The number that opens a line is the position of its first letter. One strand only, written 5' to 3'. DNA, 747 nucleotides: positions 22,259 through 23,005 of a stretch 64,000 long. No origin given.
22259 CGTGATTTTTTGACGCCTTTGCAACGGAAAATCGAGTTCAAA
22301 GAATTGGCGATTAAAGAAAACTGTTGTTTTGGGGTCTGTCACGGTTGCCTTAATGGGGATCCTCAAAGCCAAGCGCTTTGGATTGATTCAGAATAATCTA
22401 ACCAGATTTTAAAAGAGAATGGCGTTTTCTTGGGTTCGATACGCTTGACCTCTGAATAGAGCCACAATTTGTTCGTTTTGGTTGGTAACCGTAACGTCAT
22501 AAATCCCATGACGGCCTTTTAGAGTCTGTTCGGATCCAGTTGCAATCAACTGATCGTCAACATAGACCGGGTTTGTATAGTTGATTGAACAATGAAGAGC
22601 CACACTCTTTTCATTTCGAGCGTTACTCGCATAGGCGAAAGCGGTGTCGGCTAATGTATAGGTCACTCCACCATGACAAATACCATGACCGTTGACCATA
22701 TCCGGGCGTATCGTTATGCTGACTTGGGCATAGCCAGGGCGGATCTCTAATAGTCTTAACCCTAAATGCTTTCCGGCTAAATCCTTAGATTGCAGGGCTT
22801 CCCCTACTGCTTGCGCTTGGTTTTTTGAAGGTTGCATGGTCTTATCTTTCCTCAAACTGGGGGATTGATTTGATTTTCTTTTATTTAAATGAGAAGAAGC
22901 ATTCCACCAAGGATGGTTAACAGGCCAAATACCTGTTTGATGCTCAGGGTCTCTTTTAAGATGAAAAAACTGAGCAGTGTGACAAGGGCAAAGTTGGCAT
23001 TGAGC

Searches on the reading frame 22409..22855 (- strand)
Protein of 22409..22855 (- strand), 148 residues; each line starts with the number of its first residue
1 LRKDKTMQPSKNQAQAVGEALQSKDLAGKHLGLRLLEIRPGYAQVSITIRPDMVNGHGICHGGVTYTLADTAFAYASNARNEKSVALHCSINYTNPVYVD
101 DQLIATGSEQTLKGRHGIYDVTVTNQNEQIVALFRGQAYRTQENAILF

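Call 6: search_protein_families(library=pfam, proteins=[window:22409-22855:-], max_evalue=0.001)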
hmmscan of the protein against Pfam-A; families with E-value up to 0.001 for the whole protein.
window:22409-22855:- (148 aa): 1 family
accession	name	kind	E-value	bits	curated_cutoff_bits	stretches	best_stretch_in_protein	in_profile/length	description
PF03061.28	4HBT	-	3.4e-13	50.1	20.6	1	57-130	1-77/79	Thioesterase superfamily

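Call 57: search_protein_families(library=ncbifam, proteins=[window:22409-22855:-], max_evalue=1e-10)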
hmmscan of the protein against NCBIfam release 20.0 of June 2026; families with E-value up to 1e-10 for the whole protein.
window:22409-22855:- (148 aa): 2 families
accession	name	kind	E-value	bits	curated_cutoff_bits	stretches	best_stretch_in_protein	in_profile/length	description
TIGR02286.1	PaaD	equivalog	8.5e-42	141.9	118.9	1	29-140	2-113/114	hydroxyphenylacetyl-CoA thioesterase PaaI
TIGR00369.1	unchar_dom_1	domain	1.3e-22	80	36.6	1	29-139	4-116/117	hotdog fold thioesterase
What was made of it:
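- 22409..22855 (-): PaaI (hydroxy)phenylacetyl-CoA thioesterase, unlinked (9.4 kb away). TIGR02286 scores 141.9, above its cutoff of 118.9 (call 57).
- On Phenylacetate (paa) catabolic gene cluster: 141.9 bits, above the cutoff of 118.9, at 22409-22855 (call 57).
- Checked: The thioesterase at 22409-22855 passes the curated PaaI threshold (142 > 119 bits, call 57).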
